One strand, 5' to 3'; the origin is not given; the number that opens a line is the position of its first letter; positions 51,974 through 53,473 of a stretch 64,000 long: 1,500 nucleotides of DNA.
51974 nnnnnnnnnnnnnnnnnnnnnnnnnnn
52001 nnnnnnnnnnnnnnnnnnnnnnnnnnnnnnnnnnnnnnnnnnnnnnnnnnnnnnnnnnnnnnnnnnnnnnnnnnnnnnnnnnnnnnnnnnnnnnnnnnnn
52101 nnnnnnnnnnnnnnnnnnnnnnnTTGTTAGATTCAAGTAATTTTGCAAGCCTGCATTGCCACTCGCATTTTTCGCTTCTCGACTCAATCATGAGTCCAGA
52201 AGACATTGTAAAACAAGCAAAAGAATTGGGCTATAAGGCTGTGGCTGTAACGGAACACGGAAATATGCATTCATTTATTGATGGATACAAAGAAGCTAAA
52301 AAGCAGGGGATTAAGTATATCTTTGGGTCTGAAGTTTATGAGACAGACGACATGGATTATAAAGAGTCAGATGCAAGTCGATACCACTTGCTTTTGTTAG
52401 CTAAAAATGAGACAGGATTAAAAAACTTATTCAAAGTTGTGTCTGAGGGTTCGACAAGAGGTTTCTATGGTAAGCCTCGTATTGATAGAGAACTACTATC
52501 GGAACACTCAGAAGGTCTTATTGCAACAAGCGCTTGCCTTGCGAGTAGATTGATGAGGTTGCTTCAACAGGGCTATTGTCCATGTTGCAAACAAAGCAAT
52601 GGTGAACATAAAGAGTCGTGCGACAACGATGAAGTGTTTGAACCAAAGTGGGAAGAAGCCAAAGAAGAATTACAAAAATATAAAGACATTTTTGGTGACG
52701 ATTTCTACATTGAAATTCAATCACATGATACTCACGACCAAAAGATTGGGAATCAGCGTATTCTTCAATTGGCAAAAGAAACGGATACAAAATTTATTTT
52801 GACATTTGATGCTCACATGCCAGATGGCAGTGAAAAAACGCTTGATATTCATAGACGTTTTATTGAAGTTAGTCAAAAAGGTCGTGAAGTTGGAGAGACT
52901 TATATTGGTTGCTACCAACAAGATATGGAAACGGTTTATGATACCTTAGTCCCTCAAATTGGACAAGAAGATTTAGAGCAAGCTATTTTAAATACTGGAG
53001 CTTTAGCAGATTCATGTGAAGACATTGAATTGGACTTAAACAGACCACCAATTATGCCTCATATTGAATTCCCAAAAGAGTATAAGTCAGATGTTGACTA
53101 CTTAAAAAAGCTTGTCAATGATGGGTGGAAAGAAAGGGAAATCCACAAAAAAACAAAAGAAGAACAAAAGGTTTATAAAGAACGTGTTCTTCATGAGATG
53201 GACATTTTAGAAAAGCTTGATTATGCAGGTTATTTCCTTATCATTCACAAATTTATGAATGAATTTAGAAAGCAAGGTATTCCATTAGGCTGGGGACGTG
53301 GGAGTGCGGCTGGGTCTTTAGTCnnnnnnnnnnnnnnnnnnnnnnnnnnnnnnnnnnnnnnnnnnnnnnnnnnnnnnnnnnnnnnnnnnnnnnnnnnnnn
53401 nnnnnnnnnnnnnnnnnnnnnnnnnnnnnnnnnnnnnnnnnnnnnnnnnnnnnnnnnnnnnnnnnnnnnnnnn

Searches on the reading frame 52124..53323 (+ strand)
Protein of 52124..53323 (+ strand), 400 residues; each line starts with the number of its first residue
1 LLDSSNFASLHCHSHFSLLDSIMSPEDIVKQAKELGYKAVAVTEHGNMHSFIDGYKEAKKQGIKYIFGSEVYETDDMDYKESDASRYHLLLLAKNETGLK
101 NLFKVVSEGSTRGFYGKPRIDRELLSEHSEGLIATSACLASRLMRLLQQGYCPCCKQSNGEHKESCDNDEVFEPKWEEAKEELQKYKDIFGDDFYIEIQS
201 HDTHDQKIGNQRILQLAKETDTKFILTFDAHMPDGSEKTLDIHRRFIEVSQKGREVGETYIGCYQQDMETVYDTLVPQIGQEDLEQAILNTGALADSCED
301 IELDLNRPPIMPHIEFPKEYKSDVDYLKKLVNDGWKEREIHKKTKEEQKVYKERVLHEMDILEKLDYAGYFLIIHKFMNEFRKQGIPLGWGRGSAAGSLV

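Call 100: search_dna_similar(query=window:52124-53323:+, collection=phages, mode=protein, max_rows=8)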
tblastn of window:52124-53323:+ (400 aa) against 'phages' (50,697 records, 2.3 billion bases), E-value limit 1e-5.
Records with a match: 1053; places in all: 1054; records where one place covers at least 80% of the query: 946.
Best place of each record, by identity: <60% 1053.
By first word of the organism name: Mycobacterium 282; Streptomyces 211; Gordonia 132; Bacillus 99; Bacteriophage 50; Staphylococcus 44; Microbacterium 36; Lactococcus 22; Rhodococcus 22; Enterococcus 20; and 39 more.
By host as written in the record: Mycobacterium smegmatis mc2 155 204; Streptomyces griseus ATCC 10137 81; - 79; Gordonia terrae 3612 65; Streptomyces lividans JI 1326 44; Mycobacterium smegmatis mc#155 37; Gordonia rubripertincta NRRL B-16540 35; Microbacterium foliorum NRRL B-24224 25; and 170 more.
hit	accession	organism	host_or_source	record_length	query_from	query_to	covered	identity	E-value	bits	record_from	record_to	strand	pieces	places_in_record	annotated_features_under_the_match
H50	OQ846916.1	Alicyclobacillus phage KKP_3916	Alicyclobacillus acidoterrestris strain ...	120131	7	400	99%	49.4%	3e-123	398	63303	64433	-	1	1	hypothetical protein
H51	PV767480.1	Rossellomorea phage phiT1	Rossellomorea aquimaris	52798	6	400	99%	41.3%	9e-79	270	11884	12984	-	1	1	DNA polymerase III subunit alpha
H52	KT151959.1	Brevibacillus phage Sundance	Brevibacillus laterosporus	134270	7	400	99%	39.8%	9e-82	278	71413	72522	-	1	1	putative DNA polymerase III subunit alpha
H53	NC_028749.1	Brevibacillus phage Sundance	Brevibacillus laterosporus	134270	7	400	99%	39.8%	9e-82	278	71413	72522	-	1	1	DNA polymerase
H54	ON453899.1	Clostridium phage Amboise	[Clostridium] innocuum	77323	8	399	98%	37.2%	1e-68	241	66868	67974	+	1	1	DNA polymerase III alpha subunit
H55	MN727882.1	Geobacillus phage GBK1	Geobacillus kaustophilus ATCC 8005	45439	6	400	99%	36.2%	4e-54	199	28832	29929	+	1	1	DNA polymerase III subunit alpha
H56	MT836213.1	Bacteriophage sp.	human fecal samples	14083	4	400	99%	35.1%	6e-58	209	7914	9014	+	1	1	record has no annotation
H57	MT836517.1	Bacteriophage sp.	human fecal samples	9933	7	399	98%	35.3%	6e-54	198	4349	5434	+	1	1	record has no annotation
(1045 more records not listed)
